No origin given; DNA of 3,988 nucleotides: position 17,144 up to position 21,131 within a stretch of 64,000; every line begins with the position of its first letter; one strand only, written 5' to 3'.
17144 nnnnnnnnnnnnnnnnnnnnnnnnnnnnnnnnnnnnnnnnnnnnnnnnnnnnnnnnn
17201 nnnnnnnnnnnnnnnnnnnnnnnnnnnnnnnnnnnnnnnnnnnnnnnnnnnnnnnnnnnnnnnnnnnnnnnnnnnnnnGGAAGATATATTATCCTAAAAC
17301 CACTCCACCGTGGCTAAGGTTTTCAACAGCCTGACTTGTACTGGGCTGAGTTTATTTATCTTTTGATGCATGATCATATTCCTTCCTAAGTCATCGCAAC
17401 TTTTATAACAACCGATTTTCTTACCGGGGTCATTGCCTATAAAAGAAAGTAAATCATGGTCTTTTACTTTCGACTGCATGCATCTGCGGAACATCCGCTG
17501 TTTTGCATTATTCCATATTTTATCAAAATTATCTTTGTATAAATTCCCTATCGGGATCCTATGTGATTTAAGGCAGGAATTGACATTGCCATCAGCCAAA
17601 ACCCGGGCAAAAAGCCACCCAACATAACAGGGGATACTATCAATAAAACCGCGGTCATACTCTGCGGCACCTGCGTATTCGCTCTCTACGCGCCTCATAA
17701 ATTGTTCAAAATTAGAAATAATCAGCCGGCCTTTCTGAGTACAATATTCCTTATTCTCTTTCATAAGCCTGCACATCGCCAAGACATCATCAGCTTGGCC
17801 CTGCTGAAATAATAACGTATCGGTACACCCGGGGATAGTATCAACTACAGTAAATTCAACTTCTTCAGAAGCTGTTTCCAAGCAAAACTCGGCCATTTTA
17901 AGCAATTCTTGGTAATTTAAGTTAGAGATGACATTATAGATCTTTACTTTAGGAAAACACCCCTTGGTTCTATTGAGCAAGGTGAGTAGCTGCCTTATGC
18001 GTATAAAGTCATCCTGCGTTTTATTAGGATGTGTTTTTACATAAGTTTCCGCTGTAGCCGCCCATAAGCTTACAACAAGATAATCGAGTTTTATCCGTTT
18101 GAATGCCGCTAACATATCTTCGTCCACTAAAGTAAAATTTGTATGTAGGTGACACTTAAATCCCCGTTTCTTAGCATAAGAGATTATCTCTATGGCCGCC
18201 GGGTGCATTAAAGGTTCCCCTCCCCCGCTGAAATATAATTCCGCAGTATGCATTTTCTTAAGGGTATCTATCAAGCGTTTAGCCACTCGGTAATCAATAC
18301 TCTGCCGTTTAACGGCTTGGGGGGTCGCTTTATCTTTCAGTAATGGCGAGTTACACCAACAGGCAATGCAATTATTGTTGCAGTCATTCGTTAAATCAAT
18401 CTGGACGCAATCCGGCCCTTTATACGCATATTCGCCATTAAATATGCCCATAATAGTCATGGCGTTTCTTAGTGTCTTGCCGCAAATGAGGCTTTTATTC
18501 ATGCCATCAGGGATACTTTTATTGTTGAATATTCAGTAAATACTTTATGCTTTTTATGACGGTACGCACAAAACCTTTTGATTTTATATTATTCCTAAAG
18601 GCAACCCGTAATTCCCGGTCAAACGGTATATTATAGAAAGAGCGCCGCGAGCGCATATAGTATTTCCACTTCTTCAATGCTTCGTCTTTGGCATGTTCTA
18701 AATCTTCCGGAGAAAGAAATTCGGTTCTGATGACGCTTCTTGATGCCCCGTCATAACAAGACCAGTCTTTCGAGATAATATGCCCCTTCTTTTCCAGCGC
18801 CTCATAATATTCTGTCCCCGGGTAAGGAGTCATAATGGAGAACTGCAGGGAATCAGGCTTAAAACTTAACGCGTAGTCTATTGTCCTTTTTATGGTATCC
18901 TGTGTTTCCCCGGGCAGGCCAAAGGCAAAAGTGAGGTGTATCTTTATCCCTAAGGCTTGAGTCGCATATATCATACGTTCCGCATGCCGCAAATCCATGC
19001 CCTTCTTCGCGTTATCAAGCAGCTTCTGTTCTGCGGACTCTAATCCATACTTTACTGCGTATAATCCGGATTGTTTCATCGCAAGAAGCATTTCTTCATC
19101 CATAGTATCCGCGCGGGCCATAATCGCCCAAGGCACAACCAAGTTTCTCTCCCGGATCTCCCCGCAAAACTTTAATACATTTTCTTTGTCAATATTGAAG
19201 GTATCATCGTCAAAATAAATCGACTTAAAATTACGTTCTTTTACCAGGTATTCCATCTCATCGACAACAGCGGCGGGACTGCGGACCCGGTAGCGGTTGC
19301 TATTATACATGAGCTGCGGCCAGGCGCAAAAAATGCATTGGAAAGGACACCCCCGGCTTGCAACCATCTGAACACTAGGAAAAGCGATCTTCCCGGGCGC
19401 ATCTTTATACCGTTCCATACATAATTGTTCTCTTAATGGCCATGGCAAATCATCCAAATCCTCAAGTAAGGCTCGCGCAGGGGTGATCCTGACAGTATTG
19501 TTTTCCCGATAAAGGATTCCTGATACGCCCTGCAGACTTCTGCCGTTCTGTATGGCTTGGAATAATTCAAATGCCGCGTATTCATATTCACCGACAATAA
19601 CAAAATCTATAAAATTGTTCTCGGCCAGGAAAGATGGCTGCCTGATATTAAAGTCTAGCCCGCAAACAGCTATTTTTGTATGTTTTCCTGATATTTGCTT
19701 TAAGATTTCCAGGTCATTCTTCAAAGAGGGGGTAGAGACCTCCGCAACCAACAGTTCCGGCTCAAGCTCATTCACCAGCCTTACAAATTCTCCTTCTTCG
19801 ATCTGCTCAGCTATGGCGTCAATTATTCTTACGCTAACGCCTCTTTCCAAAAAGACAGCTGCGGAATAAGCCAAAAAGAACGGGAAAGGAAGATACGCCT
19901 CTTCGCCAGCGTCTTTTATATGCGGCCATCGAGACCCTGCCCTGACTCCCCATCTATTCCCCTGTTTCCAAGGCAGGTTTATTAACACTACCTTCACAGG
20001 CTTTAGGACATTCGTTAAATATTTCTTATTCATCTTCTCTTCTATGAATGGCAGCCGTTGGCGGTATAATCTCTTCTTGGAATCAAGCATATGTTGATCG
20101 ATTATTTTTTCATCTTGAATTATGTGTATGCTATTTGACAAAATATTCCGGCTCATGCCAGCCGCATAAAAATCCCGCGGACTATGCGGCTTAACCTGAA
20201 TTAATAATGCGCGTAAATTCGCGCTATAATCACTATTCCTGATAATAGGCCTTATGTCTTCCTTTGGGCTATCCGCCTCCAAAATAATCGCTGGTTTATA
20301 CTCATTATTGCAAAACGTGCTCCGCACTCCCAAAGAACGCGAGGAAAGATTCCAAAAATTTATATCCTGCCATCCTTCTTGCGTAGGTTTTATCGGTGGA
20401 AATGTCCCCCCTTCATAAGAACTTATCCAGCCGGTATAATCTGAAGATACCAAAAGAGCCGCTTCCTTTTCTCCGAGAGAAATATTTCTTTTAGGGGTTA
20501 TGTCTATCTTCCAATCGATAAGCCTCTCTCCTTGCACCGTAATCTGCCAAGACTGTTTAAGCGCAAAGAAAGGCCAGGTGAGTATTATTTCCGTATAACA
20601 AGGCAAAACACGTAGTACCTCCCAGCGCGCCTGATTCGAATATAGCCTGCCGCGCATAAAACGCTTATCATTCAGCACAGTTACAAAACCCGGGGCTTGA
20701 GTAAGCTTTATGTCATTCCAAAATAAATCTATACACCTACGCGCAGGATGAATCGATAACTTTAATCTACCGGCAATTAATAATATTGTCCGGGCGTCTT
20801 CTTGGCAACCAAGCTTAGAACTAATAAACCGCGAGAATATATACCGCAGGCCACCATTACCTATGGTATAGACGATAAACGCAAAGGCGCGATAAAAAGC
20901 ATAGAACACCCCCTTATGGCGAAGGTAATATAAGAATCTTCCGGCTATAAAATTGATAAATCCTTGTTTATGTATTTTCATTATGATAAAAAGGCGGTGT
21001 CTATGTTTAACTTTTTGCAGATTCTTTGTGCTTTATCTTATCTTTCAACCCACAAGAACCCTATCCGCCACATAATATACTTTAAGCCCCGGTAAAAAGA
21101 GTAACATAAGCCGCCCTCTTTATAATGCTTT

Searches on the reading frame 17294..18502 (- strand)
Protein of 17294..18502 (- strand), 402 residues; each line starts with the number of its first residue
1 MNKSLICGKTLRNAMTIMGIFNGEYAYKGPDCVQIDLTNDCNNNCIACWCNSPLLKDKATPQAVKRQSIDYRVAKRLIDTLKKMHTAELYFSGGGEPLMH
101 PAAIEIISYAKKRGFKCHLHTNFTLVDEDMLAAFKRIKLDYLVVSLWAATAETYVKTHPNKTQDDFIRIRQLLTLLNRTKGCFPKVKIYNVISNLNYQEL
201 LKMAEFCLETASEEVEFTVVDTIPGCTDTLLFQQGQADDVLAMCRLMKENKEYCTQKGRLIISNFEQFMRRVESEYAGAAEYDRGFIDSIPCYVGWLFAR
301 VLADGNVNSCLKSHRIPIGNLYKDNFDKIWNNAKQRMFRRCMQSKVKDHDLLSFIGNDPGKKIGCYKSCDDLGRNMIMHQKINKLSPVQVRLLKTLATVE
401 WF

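Call 9: search_protein_families(library=pfam, proteins=[window:17294-18502:-], max_evalue=0.01)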
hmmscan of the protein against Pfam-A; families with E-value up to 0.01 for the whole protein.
window:17294-18502:- (402 aa): 3 families
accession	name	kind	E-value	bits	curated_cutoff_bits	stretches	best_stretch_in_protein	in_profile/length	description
PF04055.27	Radical_SAM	-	6.4e-17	62.7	29.5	1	37-207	3-166/166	Radical SAM superfamily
PF13186.11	SPASM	-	7.7e-09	36.1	21.5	1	292-343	1-53/67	Iron-sulfur cluster-binding domain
PF13353.11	Fer4_12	-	9.2e-05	23.2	22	1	38-125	12-94/137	4Fe-4S single cluster domain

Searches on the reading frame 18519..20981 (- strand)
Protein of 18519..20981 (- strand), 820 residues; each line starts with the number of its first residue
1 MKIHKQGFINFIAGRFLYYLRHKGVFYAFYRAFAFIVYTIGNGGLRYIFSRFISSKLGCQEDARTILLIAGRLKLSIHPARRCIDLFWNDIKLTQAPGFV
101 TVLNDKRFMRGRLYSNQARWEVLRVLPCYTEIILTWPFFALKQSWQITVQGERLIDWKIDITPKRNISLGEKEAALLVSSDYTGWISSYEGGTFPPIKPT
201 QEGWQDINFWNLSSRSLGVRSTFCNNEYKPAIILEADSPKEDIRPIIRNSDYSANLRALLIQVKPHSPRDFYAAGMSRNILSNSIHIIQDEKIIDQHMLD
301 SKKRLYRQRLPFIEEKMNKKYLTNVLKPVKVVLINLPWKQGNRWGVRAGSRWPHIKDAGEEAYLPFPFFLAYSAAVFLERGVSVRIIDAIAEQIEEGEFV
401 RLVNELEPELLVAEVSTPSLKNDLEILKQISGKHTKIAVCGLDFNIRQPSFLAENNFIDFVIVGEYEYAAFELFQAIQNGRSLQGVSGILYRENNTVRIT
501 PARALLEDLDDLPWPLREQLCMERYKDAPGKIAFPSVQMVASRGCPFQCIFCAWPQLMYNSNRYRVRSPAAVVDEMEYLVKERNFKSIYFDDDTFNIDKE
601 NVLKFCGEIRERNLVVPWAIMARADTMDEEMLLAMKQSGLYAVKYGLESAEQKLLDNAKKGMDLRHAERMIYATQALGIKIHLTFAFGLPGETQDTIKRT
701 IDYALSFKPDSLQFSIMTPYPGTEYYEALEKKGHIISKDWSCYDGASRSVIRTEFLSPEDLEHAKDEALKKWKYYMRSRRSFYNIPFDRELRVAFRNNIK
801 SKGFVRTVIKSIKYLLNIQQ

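Call 9: search_protein_families(library=pfam, proteins=[window:18519-20981:-], max_evalue=0.01)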
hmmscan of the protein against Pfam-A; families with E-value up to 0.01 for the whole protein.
window:18519-20981:- (820 aa): 2 families
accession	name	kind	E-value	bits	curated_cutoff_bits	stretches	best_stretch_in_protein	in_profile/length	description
PF04055.27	Radical_SAM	-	5.1e-17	63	29.5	1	540-703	2-165/166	Radical SAM superfamily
PF02310.24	B12-binding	-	3.7e-07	30.4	32.1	1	370-470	17-117/121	B12 binding domain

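Call 34: search_protein_families(library=ncbifam, proteins=[window:18519-20981:-], max_evalue=0.001)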
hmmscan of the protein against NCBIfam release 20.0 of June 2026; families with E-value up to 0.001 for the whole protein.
window:18519-20981:- (820 aa): 26 families (the best 25 are shown)
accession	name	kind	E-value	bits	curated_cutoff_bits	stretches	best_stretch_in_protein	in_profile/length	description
TIGR03471.1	HpnJ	equivalog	5e-78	263.1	577.6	1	348-779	18-437/472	hopanoid biosynthesis associated radical SAM protein HpnJ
TIGR02026.1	BchE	equivalog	1.9e-51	175.4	481.35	1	367-790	22-441/497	magnesium-protoporphyrin IX monomethyl ester anaerobic oxidative cyclase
NF038361.1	rSAM_Sden_1168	equivalog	8.5e-41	140.1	575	1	426-774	163-517/560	Sden_1168 family B12-binding radical SAM P-methyltransferase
NF050148.1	rSAM_ApyD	equivalog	1.7e-37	129.1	750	1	459-730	128-394/645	RiPP biosynthesis radical SAM protein ApyD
TIGR04479.1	bcpD_PhpK_rSAM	subfamily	3.8e-35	121.2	600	1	465-712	179-414/504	PhpK family radical SAM P-methyltransferase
TIGR04072.2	rSAM_ladder_B12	equivalog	3.6e-33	114.9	360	1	366-727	17-370/443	lipid biosynthesis B12-binding/radical SAM protein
NF033070.1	rSAM_AprD4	equivalog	6e-31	107.8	500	1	363-765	39-424/456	AprD4 family radical SAM diol-dehydratase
TIGR04367.1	HpnR_B12_rSAM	equivalog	5.3e-27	94.5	650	1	370-744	25-386/490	hopanoid C-3 methylase HpnR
TIGR04385.1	B12_rSAM_cofa1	equivalog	1.3e-26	93.8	450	1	435-701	100-358/438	B12 lower ligand biosynthesis radical SAM protein BzaD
TIGR04190.1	B12_SAM_Ta0216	equivalog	7.7e-25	87.5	500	1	372-707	42-394/554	TIGR04190 family B12-binding domain/radical SAM domain protein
TIGR04014.1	B12_SAM_MJ_0865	equivalog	8.2e-23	80.9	360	1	422-727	56-356/434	methyl-coenzyme M reductase glutamine C-methyltransferase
TIGR04295.1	B12_rSAM_oligo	hypoth_equivalog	4.2e-22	78.4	400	1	366-674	24-331/422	TIGR04295 family B12-binding domain-containing radical SAM protein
TIGR03975.1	rSAM_ocin_1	subfamily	1.3e-21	76.8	281.85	1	452-696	176-419/606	RiPP maturation radical SAM C-methyltransferase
TIGR04013.1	B12_SAM_MJ_1487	hypoth_equivalog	4e-19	68.7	251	2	391-581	26-194/382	TIGR04013 family B12-binding domain/radical SAM domain-containing protein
NF033712.0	B12_rSAM_KedN5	subfamily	1.4e-15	56.5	700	1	450-733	107-395/624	KedN5 family methylcobalamin-dependent radical SAM C-methyltransferase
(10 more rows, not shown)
